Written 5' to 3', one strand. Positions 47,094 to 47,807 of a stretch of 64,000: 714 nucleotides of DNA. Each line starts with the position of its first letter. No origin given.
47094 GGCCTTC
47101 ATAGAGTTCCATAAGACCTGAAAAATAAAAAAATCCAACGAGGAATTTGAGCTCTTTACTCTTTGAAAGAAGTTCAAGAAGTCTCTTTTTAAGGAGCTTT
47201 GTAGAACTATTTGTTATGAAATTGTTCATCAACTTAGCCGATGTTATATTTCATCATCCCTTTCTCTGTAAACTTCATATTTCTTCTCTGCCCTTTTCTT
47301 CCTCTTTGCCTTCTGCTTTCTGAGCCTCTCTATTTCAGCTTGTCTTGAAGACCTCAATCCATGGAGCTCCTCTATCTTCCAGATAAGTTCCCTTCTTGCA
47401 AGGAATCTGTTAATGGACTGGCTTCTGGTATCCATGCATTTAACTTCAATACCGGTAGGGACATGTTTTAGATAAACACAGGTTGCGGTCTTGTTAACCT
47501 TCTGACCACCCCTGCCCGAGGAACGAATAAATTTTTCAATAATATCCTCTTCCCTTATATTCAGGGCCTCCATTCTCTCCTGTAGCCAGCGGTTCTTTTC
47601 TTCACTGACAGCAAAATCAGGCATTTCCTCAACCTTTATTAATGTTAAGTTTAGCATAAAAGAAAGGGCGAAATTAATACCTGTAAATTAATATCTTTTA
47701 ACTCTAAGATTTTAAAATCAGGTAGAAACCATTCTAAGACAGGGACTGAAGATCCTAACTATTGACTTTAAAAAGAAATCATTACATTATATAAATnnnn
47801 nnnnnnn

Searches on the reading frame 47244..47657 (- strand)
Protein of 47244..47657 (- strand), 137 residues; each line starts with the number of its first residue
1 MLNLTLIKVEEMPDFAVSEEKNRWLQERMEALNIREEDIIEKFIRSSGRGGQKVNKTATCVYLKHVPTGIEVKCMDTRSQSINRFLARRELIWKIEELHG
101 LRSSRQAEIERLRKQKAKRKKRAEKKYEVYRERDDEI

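Call 74: search_protein_families(library=pfam, proteins=[window:47244-47657:-], max_evalue=0.001)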
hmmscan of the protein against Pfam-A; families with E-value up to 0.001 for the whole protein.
window:47244-47657:- (137 aa): 1 family
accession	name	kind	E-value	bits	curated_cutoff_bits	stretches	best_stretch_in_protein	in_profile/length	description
PF00472.26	RF-1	-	2.9e-23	82.5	35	1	30-126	4-103/116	RF-1 domain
